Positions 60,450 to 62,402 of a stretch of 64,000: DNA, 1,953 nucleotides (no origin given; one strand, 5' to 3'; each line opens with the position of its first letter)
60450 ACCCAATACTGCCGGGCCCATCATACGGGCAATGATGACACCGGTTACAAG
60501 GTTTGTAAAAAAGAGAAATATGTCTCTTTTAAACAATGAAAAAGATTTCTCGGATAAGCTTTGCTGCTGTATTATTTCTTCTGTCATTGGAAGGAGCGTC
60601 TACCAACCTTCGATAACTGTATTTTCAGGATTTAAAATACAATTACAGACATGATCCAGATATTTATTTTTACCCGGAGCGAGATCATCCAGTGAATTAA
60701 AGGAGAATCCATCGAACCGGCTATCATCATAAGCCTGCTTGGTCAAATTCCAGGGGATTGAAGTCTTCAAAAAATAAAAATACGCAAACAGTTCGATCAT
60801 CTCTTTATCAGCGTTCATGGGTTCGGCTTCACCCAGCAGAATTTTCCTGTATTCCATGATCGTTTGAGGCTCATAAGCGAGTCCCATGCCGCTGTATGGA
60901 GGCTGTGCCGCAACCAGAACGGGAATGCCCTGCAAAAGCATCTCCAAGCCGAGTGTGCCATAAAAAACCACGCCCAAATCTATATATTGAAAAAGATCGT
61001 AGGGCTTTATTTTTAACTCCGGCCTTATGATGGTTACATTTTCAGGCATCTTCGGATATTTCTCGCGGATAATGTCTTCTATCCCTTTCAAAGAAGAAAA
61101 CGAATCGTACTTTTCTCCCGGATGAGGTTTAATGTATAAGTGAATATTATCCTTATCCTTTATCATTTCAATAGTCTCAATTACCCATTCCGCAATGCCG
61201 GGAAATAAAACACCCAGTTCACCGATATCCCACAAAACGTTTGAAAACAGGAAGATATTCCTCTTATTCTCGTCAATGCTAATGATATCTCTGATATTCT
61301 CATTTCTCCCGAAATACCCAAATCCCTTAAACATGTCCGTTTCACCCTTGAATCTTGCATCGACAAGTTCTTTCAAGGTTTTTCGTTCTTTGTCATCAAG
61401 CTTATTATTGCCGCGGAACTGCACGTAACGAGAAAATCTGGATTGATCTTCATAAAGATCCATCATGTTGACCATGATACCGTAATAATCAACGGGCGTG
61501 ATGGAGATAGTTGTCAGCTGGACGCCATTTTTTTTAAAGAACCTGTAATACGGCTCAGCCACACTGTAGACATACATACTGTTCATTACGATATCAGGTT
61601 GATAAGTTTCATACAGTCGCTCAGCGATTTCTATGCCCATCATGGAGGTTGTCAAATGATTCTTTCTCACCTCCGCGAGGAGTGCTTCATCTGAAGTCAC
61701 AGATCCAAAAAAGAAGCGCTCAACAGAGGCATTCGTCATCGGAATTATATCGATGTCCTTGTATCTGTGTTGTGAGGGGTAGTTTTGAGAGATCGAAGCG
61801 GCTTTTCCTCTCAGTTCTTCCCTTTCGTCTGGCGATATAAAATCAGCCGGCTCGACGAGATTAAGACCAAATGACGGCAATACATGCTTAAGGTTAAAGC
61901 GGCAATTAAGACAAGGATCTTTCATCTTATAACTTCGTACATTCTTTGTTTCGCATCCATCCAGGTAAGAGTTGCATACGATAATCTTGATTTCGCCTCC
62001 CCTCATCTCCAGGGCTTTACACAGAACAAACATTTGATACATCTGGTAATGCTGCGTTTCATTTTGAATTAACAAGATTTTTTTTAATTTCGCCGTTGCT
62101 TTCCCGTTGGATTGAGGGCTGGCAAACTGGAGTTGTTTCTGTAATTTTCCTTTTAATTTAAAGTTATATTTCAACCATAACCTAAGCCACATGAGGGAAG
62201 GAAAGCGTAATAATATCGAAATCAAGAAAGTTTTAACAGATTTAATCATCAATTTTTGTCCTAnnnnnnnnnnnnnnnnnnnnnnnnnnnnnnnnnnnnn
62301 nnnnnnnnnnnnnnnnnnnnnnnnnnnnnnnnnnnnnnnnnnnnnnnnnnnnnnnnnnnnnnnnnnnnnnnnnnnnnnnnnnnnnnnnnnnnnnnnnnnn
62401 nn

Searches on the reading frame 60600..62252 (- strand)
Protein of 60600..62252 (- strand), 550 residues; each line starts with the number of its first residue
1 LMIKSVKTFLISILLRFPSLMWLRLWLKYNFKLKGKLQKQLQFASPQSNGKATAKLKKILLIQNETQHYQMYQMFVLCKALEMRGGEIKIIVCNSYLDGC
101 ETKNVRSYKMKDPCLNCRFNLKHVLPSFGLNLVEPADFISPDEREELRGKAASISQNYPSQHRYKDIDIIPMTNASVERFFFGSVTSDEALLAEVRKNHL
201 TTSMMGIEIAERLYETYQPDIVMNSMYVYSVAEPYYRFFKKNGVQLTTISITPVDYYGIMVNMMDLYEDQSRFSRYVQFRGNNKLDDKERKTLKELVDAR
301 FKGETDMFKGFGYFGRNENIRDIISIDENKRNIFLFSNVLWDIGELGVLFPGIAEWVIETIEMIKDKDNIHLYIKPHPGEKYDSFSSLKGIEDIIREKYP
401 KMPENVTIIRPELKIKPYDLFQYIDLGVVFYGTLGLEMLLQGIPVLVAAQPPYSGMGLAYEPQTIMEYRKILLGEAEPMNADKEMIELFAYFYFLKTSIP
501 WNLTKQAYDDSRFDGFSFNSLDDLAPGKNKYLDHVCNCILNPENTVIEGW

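Call 4: search_protein_families(library=pfam, proteins=[window:60600-62252:-], max_evalue=0.01)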
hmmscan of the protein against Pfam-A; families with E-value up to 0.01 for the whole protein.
window:60600-62252:- (550 aa): 3 families
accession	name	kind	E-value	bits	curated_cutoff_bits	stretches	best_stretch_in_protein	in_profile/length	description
PF05159.20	Capsule_synth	-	0.0022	17.9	20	1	366-464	184-277/310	Capsule polysaccharide biosynthesis protein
PF21857.2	DUF6913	-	0.0025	18.1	27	1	32-112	4-84/166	Family of unknown function (DUF6913)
PF07922.17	Glyco_transf_52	-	0.0035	17.1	26.1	1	332-400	176-232/272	Glycosyltransferase family 52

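Call 5: search_protein_families(library=ncbifam, proteins=[window:60600-62252:-], max_evalue=0.001)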
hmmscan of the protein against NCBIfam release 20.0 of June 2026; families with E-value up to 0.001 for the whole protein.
window:60600-62252:- (550 aa): 0 families

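Call 54: search_solved_structures(query=window:60600-62252:-, max_evalue=1)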
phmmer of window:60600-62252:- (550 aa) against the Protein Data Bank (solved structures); distinct sequences matched with E-value up to 1: 0.

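Call 57: find_homologous_proteins(query=window:60600-62252:-, max_evalue=0.00001)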
Query window:60600-62252:- (550 aa): 121 proteins with E <= 0.00001 among 7742 candidates; the best 120 are listed.
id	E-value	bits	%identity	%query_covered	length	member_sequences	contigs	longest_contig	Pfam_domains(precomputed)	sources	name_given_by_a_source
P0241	0.0e+0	1265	100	100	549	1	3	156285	-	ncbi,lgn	-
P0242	0.0e+0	1032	80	100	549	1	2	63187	-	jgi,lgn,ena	-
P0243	1.6e-201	689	54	100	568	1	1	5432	PF05159.21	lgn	-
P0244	4.6e-201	687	53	100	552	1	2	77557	PF05159.21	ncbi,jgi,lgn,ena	-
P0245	1.1e-196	673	55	98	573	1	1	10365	-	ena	-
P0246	3.7e-192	658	52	96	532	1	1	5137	-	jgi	jgi:hypothetical protein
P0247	1.1e-187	643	51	100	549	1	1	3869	-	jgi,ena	-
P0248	2.3e-186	639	56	87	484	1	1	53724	-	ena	-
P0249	5.2e-186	638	52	98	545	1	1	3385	-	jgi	jgi:hypothetical protein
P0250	1.4e-184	633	50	100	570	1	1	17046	PF05159.21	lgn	-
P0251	1.2e-183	630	50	100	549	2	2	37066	-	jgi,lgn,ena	-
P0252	2.6e-182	626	49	100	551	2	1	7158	-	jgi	-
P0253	9.3e-177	607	49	100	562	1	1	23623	-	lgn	-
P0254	8.6e-175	601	47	100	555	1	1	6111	-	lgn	-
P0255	1.2e-172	594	49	98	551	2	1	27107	PF05159.21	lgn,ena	-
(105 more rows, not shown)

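Call 58: find_encoding_contigs(protein=P0241, flank=10000, max_places=3)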
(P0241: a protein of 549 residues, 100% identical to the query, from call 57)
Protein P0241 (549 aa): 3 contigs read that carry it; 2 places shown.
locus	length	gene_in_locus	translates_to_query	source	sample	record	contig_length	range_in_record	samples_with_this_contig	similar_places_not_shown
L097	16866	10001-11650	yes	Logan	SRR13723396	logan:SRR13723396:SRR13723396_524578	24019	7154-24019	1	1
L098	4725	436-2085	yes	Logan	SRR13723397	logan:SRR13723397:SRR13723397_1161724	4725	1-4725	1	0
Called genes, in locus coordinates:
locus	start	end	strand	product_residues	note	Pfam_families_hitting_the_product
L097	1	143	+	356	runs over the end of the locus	PF00682:HMGL-like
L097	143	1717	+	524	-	PF00501:AMP-binding, PF13193:AMP-binding_C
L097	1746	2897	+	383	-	PF13489:Methyltransf_23, PF08241:Methyltransf_11 (faint)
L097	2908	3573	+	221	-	PF04199:Cyclase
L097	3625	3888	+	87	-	-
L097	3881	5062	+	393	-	PF13489:Methyltransf_23, PF13847:Methyltransf_31, PF08241:Methyltransf_11, PF08242:Methyltransf_12, PF13649:Methyltransf_25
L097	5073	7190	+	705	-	PF02522:Antibiotic_NAT, PF16254:DUF4910, PF09940:DUF2172, PF16221:HTH_47 (weak)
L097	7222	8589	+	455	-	PF02310:B12-binding, PF04055:Radical_SAM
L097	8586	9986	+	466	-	PF02310:B12-binding, PF04055:Radical_SAM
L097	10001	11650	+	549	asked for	-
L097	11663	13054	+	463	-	PF01943:Polysacc_synt, PF13440:Polysacc_synt_3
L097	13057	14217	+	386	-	PF01041:DegT_DnrJ_EryC1, PF00155:Aminotran_1_2, PF00266:Aminotran_5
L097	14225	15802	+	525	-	PF02310:B12-binding, PF04055:Radical_SAM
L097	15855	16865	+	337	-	?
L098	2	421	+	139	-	?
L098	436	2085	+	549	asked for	-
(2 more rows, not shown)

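Call 63: search_protein_families(library=pfam, proteins=[L097:143-1717:+, L097:1746-2897:+, L097:2908-3573:+, L097:3625-3888:+, L097:3881-5062:+, L097:5073-7190:+, L097:7222-8589:+, L097:3-143:+], max_evalue=0.01)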
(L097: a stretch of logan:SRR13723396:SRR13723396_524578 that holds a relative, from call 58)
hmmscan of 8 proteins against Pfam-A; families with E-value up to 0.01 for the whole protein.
L097:143-1717:+ (524 aa): 2 families
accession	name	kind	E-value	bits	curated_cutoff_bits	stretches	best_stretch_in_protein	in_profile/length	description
PF00501.34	AMP-binding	-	1.9e-71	241.3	29.9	1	11-376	7-384/384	AMP-binding enzyme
PF13193.12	AMP-binding_C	-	4.5e-13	50.3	24.5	1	428-504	2-76/76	AMP-binding enzyme C-terminal domain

L097:1746-2897:+ (383 aa): 3 families
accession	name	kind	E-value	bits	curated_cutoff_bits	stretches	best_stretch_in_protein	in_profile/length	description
PF13489.12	Methyltransf_23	-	2e-11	44.3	27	1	85-225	7-163/164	Methyltransferase domain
PF08241.18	Methyltransf_11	-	1.5e-05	26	21.2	1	132-183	44-95/95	Methyltransferase domain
PF08242.18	Methyltransf_12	-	5.4e-05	24.3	30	1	139-180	55-97/98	Methyltransferase domain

L097:2908-3573:+ (221 aa): 1 family
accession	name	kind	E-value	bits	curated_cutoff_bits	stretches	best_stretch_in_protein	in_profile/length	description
PF04199.19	Cyclase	-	2.5e-32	112.5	23.1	1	6-157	1-141/142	Putative cyclase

L097:3625-3888:+ (87 aa): 1 family
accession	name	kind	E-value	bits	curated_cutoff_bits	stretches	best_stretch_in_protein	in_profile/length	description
PF00550.31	PP-binding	-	6.6e-05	23.5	20.8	1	33-77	25-66/67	Phosphopantetheine attachment site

L097:3881-5062:+ (393 aa): 13 families
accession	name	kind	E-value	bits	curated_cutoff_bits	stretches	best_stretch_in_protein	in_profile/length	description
PF08241.18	Methyltransf_11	-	7.7e-16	59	21.2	1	199-303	1-94/95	Methyltransferase domain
PF13649.12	Methyltransf_25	-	2.4e-15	57.4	27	1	198-300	1-97/97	Methyltransferase domain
PF13847.12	Methyltransf_31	-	2.4e-12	47.2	27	1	193-308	2-113/145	Methyltransferase domain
PF08242.18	Methyltransf_12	-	2.4e-11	44.7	30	1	199-302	1-98/98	Methyltransferase domain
PF13489.12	Methyltransf_23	-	3.1e-11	43.7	27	1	186-309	14-121/164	Methyltransferase domain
PF06325.19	PrmA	-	6.3e-05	23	22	1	191-247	158-215/296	Ribosomal protein L11 methyltransferase (PrmA)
PF08003.17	Methyltransf_9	-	7e-05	22.4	23.8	1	195-230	116-152/315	Protein of unknown function (DUF1698)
PF05175.20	MTS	-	8.8e-05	22.6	23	1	194-266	31-104/170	Methyltransferase small domain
PF01135.25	PCMT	-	0.00013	22.2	20.3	1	137-234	16-116/210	Protein-L-isoaspartate(D-aspartate) O-methyltransferase (PCMT)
PF02353.26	CMAS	-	0.00024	20.9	27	1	191-235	59-104/273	Mycolic acid cyclopropane synthetase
PF01209.24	Ubie_methyltran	-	0.0013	18.6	20.1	1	195-306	48-153/233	ubiE/COQ5 methyltransferase family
PF01555.25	N6_N4_Mtase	-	0.0021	18.5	26.7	0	193-233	180-220/221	DNA methylase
PF05724.17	TPMT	-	0.0053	16.9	26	1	182-237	24-81/218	Thiopurine S-methyltransferase (TPMT)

L097:5073-7190:+ (705 aa): 4 families
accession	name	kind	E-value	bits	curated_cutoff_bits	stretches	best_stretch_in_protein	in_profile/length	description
PF16254.10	DUF4910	-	3.8e-67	226.1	26.6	1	289-629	2-247/247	Domain of unknown function (DUF4910)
PF02522.19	Antibiotic_NAT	-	8.5e-34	117.6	25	1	29-244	3-229/232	Aminoglycoside 3-N-acetyltransferase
PF09940.16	DUF2172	-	3.3e-25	88.7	27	1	338-428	1-91/92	Domain of unknown function (DUF2172)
PF16221.11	HTH_47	-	1.3e-06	28.3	27.1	1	655-702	30-77/78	winged helix-turn-helix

L097:7222-8589:+ (455 aa): 2 families
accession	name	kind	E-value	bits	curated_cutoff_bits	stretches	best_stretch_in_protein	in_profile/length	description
PF04055.27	Radical_SAM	-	3.8e-13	50.4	29.5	1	194-355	3-165/166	Radical SAM superfamily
PF02310.24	B12-binding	-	5.8e-10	39.5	32.1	1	18-120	10-112/121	B12 binding domain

L097:3-143:+ (46 aa): 0 families

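Call 66: search_protein_families(library=ncbifam, proteins=[L097:143-1717:+, L097:2908-3573:+, L097:3625-3888:+, L097:5073-7190:+, L097:7222-8589:+, L097:1746-2897:+, L097:3881-5062:+], max_evalue=0.00001)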
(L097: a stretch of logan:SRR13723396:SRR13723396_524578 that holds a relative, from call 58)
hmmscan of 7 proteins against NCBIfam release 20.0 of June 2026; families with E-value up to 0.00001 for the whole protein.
L097:143-1717:+ (524 aa): 107 families (the best 25 are shown)
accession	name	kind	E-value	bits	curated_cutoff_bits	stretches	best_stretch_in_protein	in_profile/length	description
NF004837.0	PRK06187.1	subfamily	1.3e-101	340.4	476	1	6-515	15-523/531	long-chain-fatty-acid--CoA ligase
NF006182.0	PRK08316.1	subfamily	3.1e-82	276.7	663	1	23-514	33-517/523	fatty acyl-CoA synthetase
NF005714.0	PRK07529.1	subfamily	1.1e-80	271.8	632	2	126-517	183-579/640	acyl-CoA synthetase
NF005702.0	PRK07514.1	subfamily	3.1e-80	270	558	1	4-513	8-499/506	malonyl-CoA synthase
NF052269.1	Staph_lig_FadD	equivalog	5.3e-79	265.8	650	1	12-515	13-494/499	long-chain-fatty-acid--CoA ligase FadD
NF004808.0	PRK06155.1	equivalog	2.3e-74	250.6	722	1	12-517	34-525/542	ATP-dependent acyl-CoA ligase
NF002966.0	PRK03640.1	equivalog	8.2e-71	239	556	1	22-513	23-479/483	o-succinylbenzoate--CoA ligase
NF004758.0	PRK06087.1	equivalog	1.1e-70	238.6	736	1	13-513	38-534/548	medium-chain fatty-acid--CoA ligase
NF006181.0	PRK08314.1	subfamily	1.7e-69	234.5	705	2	135-519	179-559/563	long-chain-fatty-acid--CoA ligase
NF005947.1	PRK08008.1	equivalog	4.6e-68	230.1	651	1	14-510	23-517/518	crotonobetaine/carnitine-CoA ligase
TIGR01923.1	menE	equivalog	1.9e-67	228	330.15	1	28-510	1-442/442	o-succinylbenzoate--CoA ligase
NF009233.0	PRK12583.1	subfamily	6e-67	226.3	832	1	6-516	25-552/558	fatty acid CoA ligase family protein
TIGR03208.1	cyc_hxne_CoA_lg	equivalog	1.6e-66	225.2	792.3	1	5-512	32-538/538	cyclohexanecarboxylate-CoA ligase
NF004511.1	PRK05852.1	equivalog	7.4e-66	222.8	650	1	12-512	12-502/505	FadD7 family fatty acid--CoA ligase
NF004797.0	PRK06145.1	equivalog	5.8e-65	219.6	850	1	23-512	24-493/499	acyl-CoA synthetase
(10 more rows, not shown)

L097:2908-3573:+ (221 aa): 1 family
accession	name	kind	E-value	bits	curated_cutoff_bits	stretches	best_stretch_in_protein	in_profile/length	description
TIGR03035.1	trp_arylform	equivalog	2.1e-25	89.9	223.05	1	5-217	2-202/206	arylformamidase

L097:3625-3888:+ (87 aa): 3 families
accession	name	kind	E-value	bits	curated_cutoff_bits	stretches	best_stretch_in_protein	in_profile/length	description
NF003464.0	PRK05087.1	equivalog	3.2e-07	30.3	68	1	1-82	1-78/78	D-alanine--poly(phosphoribitol) ligase subunit DltC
NF058660.1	cispen_ACP_AmcB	equivalog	5.3e-07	29.7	80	1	38-82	35-79/80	cispentacin biosynthesis acyl carrier protein AmcB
NF002150.0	PRK00982.1-4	subfamily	6.8e-06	26.2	66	1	39-80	38-77/80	acyl carrier protein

L097:5073-7190:+ (705 aa): 5 families
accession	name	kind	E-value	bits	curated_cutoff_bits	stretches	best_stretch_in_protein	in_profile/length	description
NF033082.0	AAC_3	equivalog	5.1e-20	71.9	270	1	81-244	86-256/262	aminoglycoside 3-N-acetyltransferase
NF033081.0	AAC_3_IV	equivalog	2.4e-16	59.9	420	1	9-262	2-242/252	AAC(3)-IV family aminoglycoside N-acetyltransferase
NF033180.1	AAC_3_VIII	exception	1.8e-11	43.8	560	1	87-171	108-193/286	aminoglycoside N-acetyltransferase AAC(3)-VIII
NF033612.0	AAC_3_VIa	exception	6.3e-10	38.7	675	1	6-169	20-196/298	aminoglycoside N-acetyltransferase AAC(3)-VIa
NF033080.0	AAC_3_II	subfamily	1.2e-09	38.1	480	0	89-205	97-215/268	AAC(3)-II family aminoglycoside N-acetyltransferase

L097:7222-8589:+ (455 aa): 13 families
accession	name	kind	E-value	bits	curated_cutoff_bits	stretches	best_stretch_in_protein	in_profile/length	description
TIGR02026.1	BchE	equivalog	4.9e-22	78.5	481.35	1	19-388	19-390/497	magnesium-protoporphyrin IX monomethyl ester anaerobic oxidative cyclase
TIGR03471.1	HpnJ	equivalog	3.1e-20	72.5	577.6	1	78-394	85-396/472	hopanoid biosynthesis associated radical SAM protein HpnJ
NF050148.1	rSAM_ApyD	equivalog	6.1e-19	67.8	750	1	76-383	89-391/645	RiPP biosynthesis radical SAM protein ApyD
TIGR04072.2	rSAM_ladder_B12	equivalog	1.5e-18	66.7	360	1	76-394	85-381/443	lipid biosynthesis B12-binding/radical SAM protein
TIGR04385.1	B12_rSAM_cofa1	equivalog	1.7e-18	67.1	450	1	78-367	87-372/438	B12 lower ligand biosynthesis radical SAM protein BzaD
TIGR04479.1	bcpD_PhpK_rSAM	subfamily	7.5e-17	60.9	600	1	26-359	76-409/504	PhpK family radical SAM P-methyltransferase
TIGR04367.1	HpnR_B12_rSAM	equivalog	2.8e-15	55.8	650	1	27-381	27-369/490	hopanoid C-3 methylase HpnR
TIGR03975.1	rSAM_ocin_1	subfamily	1.1e-12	47.3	281.85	1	61-348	129-419/606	RiPP maturation radical SAM C-methyltransferase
TIGR04013.1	B12_SAM_MJ_1487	hypoth_equivalog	1.5e-11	43.8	251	1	46-206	31-168/382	TIGR04013 family B12-binding domain/radical SAM domain-containing protein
NF038361.1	rSAM_Sden_1168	equivalog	1.6e-10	40.2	575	1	179-430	272-515/560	Sden_1168 family B12-binding radical SAM P-methyltransferase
TIGR04014.1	B12_SAM_MJ_0865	equivalog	4.7e-10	38.8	360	0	295-389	272-362/434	methyl-coenzyme M reductase glutamine C-methyltransferase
NF040542.1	rSAM_RCCLKC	equivalog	1.2e-09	37.8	450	1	58-359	46-350/423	arsinothricin biosynthesis radical SAM protein ArsL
NF033070.1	rSAM_AprD4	equivalog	1.4e-09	37.4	500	1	184-390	191-395/456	AprD4 family radical SAM diol-dehydratase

L097:1746-2897:+ (383 aa): 0 families

L097:3881-5062:+ (393 aa): 8 families
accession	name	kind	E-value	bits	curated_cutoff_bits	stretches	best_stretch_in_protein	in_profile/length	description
NF043040.1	corrin_prot_MT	hypoth_equivalog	2.8e-16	59.6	180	1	183-356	29-199/216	corrinoid protein-associated methyltransferase CpaM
TIGR01983.1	UbiG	equivalog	2.7e-10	40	102.95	1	195-237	50-92/228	bifunctional 2-polyprenyl-6-hydroxyphenol methylase/3-demethylubiquinol 3-O-methyltransferase UbiG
NF045667.1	MTase_DVU1556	equivalog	1.8e-09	37.4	155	1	191-302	19-117/213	DVU_1556 family methyltransferase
NF001244.0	PRK00216.1-5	equivalog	1.4e-08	34.4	216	1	193-308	47-157/236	bifunctional demethylmenaquinone methyltransferase/2-methoxy-6-polyprenyl-1,4-benzoquinol methylase UbiE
TIGR02021.1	BchM-ChlM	equivalog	2.5e-08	33.6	158.9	1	197-242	57-102/218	magnesium protoporphyrin IX methyltransferase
TIGR01934.1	MenG_MenH_UbiE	subfamily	8.6e-08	31.7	158.35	1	188-312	31-149/223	ubiquinone/menaquinone biosynthesis methyltransferase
NF011529.0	PRK14968.1-3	equivalog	4.3e-07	29.6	162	1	193-240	33-80/198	putative methyltransferase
TIGR04290.1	meth_Rta_06860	hypoth_equivalog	2e-06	27.4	300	1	196-234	51-90/226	TIGR04290 family methyltransferase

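Call 73: predict_structure(alignment_id=A2)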
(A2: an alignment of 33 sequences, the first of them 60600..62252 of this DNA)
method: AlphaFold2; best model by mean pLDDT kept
length: 550 residues; sequences in the alignment: 33
mean_pLDDT: 90.8   pTM: 0.89
mean pLDDT of the five models: 90.8, 90.5, 90.6, 90.1, 88.6
residues with pLDDT >= 90: 381; 70-90: 145; 50-70: 24; < 50: 0
segments of 3 or more residues with pLDDT < 50: none
pLDDT, mean of each block of 10 residues (from residue 1): 79 86 94 95 73 77 92 96 95 94 88 94 96 97 98 95 96 91 83 96 98 97 91 95 95 90 89 91 92 93 84 76 87 90 63 89 96 92 76 92 95 91 95 91 93 91 94 92 95 95 91 91 95 97 91
secondary structure, 60 per line:
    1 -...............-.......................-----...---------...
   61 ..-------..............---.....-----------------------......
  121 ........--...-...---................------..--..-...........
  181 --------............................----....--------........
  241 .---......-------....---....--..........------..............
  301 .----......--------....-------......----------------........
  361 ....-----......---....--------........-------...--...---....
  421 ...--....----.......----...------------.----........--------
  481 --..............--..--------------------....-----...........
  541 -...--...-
elements in order: H2-16 H18-40 E58-62 H70-83 E87-91 H115-128 E131-133 H141-156 H170-180 H189-216 E221-224 H233-241 E245-250 E258-261 H265-268 H271-280 H287-301 H306-311 H320-323 E331-336 H353-364 E370-375 H379-382 H391-398 E406-408 H417-423 E426-429 H434-440 E445-447 H465-472 H483-496 H521-524 H530-540

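Call 75: fold_search(model_id=the predicted structure, library=pdb)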
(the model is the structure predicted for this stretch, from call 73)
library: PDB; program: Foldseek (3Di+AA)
matches with E <= 10: 1403; with E <= 0.001: 177
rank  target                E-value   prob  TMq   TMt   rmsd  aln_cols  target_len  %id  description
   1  3oth_A                3.7e-07  1.00  0.21  0.27  13.8       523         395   13  Crystal Structure of CalG1, Calicheamicin Glycostyltransferase, TDP and calicheamicin alpha3I bound form (released 2010-12-15)
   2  3oth_B                4.3e-07  1.00  0.19  0.25  17.2       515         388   12  Crystal Structure of CalG1, Calicheamicin Glycostyltransferase, TDP and calicheamicin alpha3I bound form (released 2010-12-15)
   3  7vm0_B                5.6e-07  1.00  0.21  0.27  17.7       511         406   11  Crystal structure of YojK from B.subtilis in complex with UDP (released 2022-10-12)
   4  4amg_A                6.2e-07  1.00  0.21  0.30  12.3       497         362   10  Crystal structure of the glycosyltransferase SnogD from Streptomyces nogalater (released 2012-09-05)
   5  6j31_C                7.3e-07  1.00  0.22  0.28  16.0       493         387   14  Crystal Structure Analysis of the Glycotransferase of kitacinnamycin (released 2020-01-15)
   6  6j31_B                7.7e-07  1.00  0.22  0.28  16.2       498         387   15  Crystal Structure Analysis of the Glycotransferase of kitacinnamycin (released 2020-01-15)
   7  8fuw                  8.5e-07  1.00  0.30  0.48   7.5       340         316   14  KpsC D160N Kdo adduct (released 2023-03-08)
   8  8csb_B                9.0e-07  1.00  0.37  0.48   9.5       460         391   12  WbbB D232N in complex with CMP-beta-Kdo (released 2022-11-09)
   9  7yp3_A                9.0e-07  1.00  0.24  0.29  17.1       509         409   11  Crystal structure of elaiophylin glycosyltransferase in complex with elaiophylin (released 2022-11-02)
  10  2iyf_B                1.0e-06  1.00  0.22  0.28  18.1       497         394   12  The crystal structure of macrolide glycosyltransferases: A blueprint for antibiotic engineering (released 2007-03-27)
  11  3dzc_A                1.2e-06  1.00  0.26  0.36  12.1       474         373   12  2.35 Angstrom resolution structure of WecB (VC0917), a UDP-N-acetylglucosamine 2-epimerase from Vibrio cholerae. (released 2008-08-12)
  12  8csc_A                1.4e-06  1.00  0.35  0.45  12.3       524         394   11  WbbB D232N-Kdo adduct (released 2022-11-09)
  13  7mco_A                1.4e-06  1.00  0.22  0.26  17.5       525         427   12  Crystal Structure of Tetur04g02350 (released 2022-04-27)
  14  6j32_B                1.7e-06  1.00  0.17  0.23  18.2       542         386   12  Crystal Structure Analysis of the Glycotransferase of kitacinnamycin (released 2020-01-15)
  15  8fux_B                2.2e-06  1.00  0.32  0.51   6.8       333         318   14  KpsC D160C ternary complex (released 2023-03-08)
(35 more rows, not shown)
